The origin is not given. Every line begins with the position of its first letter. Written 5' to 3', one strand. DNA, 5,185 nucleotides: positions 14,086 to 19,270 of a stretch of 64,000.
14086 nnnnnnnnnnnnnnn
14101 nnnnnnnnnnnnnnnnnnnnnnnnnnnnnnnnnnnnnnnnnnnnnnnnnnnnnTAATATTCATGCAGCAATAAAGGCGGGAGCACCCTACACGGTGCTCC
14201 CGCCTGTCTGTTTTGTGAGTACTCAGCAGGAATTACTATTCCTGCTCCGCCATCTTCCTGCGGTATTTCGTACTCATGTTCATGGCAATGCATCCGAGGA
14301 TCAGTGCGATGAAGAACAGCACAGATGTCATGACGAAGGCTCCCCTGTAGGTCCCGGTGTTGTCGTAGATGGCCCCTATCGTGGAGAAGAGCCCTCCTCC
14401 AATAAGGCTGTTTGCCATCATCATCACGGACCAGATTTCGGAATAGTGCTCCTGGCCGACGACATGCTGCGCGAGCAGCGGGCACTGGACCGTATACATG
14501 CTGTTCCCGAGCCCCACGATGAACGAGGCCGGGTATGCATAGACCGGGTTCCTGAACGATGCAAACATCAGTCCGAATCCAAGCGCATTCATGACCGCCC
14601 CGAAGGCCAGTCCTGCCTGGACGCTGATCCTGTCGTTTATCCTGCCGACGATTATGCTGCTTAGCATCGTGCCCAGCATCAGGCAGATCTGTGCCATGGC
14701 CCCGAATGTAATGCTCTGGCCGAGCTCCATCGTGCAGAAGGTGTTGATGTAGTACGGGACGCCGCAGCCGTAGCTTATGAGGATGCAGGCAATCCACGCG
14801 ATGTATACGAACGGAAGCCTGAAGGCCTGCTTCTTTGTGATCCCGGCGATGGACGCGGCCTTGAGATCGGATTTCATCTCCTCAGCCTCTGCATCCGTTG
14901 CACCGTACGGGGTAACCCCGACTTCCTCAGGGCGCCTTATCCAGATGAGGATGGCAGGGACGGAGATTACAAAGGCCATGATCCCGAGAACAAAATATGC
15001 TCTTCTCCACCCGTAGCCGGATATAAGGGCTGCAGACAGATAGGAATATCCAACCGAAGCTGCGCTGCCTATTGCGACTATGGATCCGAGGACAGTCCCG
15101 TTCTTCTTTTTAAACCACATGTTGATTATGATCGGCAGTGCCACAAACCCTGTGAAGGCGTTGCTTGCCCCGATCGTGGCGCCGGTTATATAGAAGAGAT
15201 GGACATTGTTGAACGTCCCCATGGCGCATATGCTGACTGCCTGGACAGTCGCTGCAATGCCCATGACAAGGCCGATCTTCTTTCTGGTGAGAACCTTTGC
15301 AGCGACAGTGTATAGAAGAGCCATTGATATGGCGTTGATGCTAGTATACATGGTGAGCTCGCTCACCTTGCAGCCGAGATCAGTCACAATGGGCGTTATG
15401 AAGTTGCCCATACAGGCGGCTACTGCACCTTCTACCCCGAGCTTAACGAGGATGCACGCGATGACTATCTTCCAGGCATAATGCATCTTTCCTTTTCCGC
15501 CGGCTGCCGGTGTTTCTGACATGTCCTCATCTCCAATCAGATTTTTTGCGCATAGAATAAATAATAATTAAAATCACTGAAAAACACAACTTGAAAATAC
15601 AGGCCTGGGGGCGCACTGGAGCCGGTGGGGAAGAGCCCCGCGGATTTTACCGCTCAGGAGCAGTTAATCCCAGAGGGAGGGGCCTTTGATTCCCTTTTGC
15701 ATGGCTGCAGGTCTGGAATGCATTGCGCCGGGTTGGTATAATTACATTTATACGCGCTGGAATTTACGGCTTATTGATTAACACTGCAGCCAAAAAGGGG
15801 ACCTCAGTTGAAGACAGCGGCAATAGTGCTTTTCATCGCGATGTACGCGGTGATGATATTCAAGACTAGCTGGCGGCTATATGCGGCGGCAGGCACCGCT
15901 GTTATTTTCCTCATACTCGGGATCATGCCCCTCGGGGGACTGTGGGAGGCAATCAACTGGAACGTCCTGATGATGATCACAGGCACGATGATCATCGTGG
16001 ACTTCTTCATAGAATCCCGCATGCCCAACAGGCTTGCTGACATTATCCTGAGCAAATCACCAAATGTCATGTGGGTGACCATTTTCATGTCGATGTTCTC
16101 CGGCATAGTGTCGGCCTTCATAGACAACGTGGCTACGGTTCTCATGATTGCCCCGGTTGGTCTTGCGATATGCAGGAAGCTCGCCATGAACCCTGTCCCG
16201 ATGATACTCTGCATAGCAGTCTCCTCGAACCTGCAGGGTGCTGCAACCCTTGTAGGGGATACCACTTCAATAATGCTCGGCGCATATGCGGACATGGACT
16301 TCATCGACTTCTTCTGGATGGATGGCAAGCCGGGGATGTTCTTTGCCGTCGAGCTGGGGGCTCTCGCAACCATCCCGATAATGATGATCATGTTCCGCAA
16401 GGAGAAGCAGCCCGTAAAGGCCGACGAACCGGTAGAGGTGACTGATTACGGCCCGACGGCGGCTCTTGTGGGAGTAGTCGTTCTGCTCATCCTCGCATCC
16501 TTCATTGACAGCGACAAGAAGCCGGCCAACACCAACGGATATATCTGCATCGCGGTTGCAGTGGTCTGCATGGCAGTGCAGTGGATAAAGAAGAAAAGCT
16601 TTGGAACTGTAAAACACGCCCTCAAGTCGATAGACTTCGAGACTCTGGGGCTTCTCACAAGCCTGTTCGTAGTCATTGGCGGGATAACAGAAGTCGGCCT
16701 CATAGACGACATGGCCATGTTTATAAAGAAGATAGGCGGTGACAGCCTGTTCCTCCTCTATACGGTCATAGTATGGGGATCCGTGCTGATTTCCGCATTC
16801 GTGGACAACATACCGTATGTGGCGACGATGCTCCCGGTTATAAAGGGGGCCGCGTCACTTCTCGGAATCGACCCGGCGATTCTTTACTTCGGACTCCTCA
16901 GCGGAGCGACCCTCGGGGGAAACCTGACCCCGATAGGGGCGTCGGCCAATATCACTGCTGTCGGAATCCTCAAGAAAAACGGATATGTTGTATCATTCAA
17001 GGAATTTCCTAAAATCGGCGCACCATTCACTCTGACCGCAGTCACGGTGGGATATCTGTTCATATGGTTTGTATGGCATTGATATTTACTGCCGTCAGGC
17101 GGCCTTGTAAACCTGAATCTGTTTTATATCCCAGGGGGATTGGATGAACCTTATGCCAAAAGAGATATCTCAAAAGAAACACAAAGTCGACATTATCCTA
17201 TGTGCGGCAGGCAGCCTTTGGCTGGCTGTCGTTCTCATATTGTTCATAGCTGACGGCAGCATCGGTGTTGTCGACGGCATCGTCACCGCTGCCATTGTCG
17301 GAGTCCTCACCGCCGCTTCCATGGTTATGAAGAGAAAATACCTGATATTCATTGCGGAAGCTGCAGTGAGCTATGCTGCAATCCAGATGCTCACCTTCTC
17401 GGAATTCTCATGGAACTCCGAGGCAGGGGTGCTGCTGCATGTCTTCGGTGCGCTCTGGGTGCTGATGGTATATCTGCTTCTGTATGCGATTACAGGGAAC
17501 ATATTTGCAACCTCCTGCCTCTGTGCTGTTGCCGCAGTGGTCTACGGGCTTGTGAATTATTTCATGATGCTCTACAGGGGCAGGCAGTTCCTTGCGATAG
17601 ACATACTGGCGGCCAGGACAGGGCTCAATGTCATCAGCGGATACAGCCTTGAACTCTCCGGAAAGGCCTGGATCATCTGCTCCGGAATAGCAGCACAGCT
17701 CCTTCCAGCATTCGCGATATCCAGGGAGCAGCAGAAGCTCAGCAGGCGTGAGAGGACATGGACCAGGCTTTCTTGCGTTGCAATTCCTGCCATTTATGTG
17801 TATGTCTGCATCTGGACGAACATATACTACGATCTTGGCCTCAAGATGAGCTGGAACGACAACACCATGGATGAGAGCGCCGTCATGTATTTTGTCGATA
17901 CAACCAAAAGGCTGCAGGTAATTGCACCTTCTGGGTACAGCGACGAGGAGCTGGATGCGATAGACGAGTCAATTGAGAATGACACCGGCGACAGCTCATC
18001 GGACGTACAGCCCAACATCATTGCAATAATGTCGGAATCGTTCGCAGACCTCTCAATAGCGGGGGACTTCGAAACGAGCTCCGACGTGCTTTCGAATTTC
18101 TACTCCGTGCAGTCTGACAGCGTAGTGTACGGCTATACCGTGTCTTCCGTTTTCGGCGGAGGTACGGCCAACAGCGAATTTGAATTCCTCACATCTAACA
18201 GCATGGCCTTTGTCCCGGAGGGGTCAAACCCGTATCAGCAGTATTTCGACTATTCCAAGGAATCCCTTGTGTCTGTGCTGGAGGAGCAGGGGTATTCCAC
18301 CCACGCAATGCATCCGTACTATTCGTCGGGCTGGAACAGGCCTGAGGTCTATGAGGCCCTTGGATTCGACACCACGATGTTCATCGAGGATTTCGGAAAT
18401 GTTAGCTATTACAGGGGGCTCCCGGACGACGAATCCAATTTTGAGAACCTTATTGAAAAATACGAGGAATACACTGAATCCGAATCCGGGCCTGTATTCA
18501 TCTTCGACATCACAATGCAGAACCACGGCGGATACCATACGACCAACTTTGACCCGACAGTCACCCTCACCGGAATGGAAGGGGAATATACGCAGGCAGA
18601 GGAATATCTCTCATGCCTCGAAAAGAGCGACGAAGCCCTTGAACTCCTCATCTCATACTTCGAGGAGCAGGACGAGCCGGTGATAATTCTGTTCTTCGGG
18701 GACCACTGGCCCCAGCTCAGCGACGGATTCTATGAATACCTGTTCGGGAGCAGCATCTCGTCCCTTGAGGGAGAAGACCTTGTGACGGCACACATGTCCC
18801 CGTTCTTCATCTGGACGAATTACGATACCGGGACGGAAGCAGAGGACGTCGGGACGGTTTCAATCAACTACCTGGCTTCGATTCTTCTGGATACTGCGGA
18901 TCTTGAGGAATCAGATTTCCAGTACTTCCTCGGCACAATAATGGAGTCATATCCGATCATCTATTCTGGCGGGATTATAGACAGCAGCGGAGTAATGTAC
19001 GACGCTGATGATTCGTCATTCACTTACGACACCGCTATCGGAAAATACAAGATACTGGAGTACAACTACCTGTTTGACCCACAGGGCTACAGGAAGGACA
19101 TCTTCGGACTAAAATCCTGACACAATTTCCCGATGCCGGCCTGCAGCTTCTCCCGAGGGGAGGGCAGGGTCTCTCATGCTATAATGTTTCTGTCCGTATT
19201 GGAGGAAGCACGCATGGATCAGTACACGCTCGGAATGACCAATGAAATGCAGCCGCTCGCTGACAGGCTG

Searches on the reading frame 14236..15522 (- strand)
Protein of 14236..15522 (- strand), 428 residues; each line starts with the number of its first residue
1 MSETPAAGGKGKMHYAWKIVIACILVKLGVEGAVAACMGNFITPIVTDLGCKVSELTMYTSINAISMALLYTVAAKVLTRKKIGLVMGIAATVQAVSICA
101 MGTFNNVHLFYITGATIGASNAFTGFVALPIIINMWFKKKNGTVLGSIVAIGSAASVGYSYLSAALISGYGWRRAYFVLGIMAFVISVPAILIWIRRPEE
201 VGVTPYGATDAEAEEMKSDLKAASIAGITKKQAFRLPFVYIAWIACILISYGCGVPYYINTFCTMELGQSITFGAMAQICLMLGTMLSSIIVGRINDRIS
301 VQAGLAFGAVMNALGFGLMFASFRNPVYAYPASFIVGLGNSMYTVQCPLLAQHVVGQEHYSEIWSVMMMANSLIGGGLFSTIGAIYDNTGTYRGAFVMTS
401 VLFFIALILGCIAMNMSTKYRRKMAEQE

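Call 38: search_protein_families(library=pfam, proteins=[window:14236-15522:-], max_evalue=0.00001)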
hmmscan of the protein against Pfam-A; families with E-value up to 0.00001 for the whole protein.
window:14236-15522:- (428 aa): 1 family
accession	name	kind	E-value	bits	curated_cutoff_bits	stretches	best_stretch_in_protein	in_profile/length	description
PF07690.21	MFS_1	-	3.9e-26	92.2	33.4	1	37-378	14-345/347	Major Facilitator Superfamily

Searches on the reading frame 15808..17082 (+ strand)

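Call 39: search_protein_families(library=pfam, proteins=[window:15808-17082:+], max_evalue=0.00001)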
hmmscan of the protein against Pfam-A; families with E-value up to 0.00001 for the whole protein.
window:15808-17082:+ (424 aa): 3 families
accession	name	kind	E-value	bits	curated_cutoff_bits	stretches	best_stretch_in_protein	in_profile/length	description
PF03600.22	CitMHS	-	4.5e-66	223.7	31.9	2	17-361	5-331/336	Citrate transporter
PF02040.21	ArsB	-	1.6e-09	38.1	22.2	1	15-420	12-422/423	Arsenical pump membrane protein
PF06808.19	DctM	-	2.1e-06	27.3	23.8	0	160-423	159-412/413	Tripartite ATP-independent periplasmic transporter, DctM component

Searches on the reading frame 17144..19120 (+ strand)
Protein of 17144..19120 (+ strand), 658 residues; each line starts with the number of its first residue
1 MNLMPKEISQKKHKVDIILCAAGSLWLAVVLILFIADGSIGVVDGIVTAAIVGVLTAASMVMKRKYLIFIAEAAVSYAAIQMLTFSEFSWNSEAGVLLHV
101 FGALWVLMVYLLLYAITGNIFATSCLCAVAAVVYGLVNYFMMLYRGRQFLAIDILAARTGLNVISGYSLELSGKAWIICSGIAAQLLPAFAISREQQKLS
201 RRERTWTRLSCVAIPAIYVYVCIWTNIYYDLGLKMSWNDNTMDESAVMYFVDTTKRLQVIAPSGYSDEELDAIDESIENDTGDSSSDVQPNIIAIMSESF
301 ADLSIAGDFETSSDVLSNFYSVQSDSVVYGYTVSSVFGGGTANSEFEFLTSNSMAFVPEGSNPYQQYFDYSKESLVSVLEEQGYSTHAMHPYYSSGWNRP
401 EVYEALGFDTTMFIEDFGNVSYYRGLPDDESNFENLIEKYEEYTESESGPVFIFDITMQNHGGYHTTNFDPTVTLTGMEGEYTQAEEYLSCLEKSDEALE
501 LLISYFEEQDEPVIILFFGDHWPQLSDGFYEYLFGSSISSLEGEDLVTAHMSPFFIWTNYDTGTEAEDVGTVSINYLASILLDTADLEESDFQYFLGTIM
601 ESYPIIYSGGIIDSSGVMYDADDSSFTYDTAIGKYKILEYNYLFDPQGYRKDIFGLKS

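Call 39: search_protein_families(library=pfam, proteins=[window:17144-19120:+], max_evalue=0.00001)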
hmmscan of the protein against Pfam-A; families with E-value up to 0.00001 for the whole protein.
window:17144-19120:+ (658 aa): 1 family
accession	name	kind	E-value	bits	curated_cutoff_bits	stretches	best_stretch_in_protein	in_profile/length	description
PF00884.28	Sulfatase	-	1e-33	117.4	25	1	290-586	1-300/301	Sulfatase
